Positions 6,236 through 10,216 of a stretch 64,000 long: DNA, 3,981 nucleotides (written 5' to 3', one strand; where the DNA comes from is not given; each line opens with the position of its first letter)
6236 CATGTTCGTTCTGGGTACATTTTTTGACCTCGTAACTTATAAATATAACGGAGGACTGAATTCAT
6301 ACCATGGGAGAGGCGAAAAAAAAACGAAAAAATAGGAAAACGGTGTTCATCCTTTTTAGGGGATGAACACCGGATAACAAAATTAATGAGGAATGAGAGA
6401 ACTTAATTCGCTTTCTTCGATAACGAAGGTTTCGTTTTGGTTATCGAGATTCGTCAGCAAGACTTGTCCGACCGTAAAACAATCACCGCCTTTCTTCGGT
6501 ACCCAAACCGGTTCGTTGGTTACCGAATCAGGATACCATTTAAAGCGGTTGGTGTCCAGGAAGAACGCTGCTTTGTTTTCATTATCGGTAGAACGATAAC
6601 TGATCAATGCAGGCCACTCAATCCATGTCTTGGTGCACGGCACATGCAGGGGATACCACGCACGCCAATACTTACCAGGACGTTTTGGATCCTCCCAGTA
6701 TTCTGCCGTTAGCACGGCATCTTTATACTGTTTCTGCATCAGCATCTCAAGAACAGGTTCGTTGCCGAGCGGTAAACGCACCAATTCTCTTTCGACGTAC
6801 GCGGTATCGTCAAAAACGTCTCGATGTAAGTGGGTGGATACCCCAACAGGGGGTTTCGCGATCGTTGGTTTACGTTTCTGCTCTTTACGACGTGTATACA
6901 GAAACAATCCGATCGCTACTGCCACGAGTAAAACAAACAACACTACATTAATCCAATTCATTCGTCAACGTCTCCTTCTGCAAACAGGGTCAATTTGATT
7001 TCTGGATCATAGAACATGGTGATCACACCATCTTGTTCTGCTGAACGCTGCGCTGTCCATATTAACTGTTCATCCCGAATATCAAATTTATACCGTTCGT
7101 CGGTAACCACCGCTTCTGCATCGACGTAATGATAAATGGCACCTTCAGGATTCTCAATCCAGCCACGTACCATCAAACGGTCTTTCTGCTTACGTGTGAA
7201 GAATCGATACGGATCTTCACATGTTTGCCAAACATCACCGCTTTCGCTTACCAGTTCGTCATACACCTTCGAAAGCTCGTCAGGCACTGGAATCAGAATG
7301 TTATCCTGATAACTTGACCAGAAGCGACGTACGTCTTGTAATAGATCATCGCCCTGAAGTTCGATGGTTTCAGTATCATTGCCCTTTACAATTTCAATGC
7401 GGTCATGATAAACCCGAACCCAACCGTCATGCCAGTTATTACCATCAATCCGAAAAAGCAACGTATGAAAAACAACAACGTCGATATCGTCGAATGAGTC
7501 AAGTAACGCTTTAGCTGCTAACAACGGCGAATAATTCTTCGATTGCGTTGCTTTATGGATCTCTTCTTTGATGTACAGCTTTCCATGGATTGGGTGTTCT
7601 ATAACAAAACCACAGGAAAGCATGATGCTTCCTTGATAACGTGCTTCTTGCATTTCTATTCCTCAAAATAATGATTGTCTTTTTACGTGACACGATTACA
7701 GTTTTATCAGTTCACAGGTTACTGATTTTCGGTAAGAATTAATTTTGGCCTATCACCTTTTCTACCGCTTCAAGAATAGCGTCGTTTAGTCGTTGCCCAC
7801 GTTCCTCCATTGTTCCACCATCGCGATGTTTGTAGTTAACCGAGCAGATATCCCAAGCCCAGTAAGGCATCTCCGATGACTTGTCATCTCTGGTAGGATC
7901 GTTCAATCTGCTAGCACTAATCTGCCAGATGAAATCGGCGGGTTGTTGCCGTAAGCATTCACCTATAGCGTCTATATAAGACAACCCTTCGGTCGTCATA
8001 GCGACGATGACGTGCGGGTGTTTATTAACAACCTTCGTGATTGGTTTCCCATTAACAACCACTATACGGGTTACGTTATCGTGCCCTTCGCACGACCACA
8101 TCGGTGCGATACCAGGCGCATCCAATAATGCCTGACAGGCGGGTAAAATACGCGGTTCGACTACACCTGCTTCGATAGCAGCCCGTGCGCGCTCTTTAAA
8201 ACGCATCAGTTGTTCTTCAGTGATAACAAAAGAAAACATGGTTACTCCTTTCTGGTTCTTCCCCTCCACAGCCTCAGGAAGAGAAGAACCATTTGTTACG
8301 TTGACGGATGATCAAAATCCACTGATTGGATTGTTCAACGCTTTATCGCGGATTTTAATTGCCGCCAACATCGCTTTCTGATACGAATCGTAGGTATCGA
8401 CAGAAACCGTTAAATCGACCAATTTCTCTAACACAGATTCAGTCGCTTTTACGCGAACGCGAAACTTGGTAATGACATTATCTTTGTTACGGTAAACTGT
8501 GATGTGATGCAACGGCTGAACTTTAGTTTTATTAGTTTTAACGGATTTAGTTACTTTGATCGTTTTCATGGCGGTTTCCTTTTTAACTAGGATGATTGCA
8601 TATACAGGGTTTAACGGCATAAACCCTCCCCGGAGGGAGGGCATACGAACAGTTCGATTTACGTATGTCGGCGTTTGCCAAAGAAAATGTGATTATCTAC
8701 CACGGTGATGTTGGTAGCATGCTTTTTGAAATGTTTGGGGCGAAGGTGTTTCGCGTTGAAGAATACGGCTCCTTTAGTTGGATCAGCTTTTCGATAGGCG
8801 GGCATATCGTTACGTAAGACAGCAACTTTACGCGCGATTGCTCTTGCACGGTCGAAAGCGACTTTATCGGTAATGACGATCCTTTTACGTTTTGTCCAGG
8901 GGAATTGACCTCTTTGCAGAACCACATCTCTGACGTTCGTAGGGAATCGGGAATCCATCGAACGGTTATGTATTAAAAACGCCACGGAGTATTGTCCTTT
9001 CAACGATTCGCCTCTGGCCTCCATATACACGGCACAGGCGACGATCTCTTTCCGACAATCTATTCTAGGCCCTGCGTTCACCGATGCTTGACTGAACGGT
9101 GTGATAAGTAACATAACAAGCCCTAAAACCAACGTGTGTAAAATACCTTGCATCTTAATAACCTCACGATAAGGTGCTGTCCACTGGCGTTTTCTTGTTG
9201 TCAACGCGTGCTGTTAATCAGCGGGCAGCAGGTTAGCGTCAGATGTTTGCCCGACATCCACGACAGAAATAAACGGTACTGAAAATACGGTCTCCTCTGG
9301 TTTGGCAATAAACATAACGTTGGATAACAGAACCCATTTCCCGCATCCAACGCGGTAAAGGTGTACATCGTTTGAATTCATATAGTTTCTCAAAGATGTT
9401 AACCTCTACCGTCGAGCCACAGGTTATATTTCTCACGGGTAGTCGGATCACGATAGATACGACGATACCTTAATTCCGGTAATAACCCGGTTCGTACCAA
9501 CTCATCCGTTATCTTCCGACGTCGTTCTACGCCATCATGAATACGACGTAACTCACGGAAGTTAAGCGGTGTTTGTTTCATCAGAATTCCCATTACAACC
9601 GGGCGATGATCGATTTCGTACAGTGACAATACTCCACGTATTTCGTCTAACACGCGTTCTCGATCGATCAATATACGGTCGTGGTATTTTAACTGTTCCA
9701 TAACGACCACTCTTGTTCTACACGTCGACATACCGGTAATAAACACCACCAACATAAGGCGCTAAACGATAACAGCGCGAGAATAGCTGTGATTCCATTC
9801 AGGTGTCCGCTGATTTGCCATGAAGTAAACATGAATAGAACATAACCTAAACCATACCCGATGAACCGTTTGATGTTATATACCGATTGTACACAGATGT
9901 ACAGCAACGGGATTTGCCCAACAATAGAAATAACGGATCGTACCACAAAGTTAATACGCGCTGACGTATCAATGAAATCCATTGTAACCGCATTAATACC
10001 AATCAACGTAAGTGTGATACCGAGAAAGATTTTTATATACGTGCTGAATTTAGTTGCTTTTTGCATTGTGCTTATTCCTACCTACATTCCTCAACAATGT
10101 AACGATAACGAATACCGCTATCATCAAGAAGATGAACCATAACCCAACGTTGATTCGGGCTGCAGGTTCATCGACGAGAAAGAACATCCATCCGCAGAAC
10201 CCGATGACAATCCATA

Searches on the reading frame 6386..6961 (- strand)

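Call 17: search_protein_families(library=pfam, proteins=[window:6386-6961:-], max_evalue=0.1)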
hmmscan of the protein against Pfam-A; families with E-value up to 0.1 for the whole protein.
window:6386-6961:- (192 aa): 2 families
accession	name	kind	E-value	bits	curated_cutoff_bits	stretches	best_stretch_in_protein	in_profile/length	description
PF21314.2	TM_ErbB1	-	0.0024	18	27.1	1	10-33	10-33/36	Epidermal growth factor receptor transmembrane-juxtamembrane segment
PF15117.11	UPF0697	-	0.035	14.6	27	1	5-42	18-53/98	Uncharacterised protein family UPF0697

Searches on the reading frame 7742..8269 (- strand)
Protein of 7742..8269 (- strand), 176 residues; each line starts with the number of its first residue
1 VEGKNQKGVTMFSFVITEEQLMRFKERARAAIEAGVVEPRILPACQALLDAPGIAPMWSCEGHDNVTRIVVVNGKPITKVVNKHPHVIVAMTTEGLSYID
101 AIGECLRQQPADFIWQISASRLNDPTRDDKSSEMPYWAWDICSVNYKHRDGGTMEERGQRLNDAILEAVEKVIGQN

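Call 17: search_protein_families(library=pfam, proteins=[window:7742-8269:-], max_evalue=0.1)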
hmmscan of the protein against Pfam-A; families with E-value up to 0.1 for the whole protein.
window:7742-8269:- (176 aa): 1 family
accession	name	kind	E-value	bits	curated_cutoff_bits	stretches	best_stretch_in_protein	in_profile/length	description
PF24168.1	PB4_spike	-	0.023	14.2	27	1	47-103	17-69/315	Straight fiber protein PB4 spike domain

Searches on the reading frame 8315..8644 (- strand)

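Call 17: search_protein_families(library=pfam, proteins=[window:8315-8644:-], max_evalue=0.1)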
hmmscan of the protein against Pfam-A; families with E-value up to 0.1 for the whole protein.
window:8315-8644:- (110 aa): 2 families
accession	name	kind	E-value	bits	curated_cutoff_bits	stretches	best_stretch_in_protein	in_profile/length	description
PF23590.1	NOT1_connector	-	0.022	14.7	27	1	14-98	3-88/207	CCR4-NOT transcription complex subunit 1, NOT1_connector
PF18182.6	mCpol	-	0.062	14.1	26.4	1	25-95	26-100/114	minimal CRISPR polymerase domain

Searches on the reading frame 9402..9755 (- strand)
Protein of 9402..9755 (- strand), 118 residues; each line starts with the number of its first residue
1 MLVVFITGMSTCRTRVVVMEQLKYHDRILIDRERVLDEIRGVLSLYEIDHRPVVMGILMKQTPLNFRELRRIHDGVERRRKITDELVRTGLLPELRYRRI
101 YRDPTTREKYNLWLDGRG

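Call 17: search_protein_families(library=pfam, proteins=[window:9402-9755:-], max_evalue=0.1)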
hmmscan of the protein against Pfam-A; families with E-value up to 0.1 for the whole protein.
window:9402-9755:- (118 aa): 0 families

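Call 111: search_protein_families(library=pfam, proteins=[window:9402-9701:-], max_evalue=0.05)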
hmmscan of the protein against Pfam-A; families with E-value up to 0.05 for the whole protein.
window:9402-9701:- (100 aa): 0 families

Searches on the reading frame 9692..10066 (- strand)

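Call 17: search_protein_families(library=pfam, proteins=[window:9692-10066:-], max_evalue=0.1)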
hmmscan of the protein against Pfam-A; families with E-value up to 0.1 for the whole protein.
window:9692-10066:- (125 aa): 1 family
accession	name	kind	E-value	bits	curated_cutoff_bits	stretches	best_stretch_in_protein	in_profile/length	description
PF07219.19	HemY_N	-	0.096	13.2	31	1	74-123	1-50/107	HemY protein N-terminus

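Call 25: search_protein_families(library=padloc, proteins=[window:9692-10066:-], max_evalue=0.1)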
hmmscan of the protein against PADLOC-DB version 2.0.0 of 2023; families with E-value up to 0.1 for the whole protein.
window:9692-10066:- (125 aa): 0 families

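Call 26: search_protein_families(library=ncbifam, proteins=[window:9692-10066:-], max_evalue=0.1)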
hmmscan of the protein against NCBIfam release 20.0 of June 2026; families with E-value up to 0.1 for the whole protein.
window:9692-10066:- (125 aa): 1 family
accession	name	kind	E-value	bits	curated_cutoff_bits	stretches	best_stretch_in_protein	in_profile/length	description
NF008196.0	PRK10952.1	equivalog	0.08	11.7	439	0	68-108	104-144/356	glycine betaine/L-proline ABC transporter permease ProW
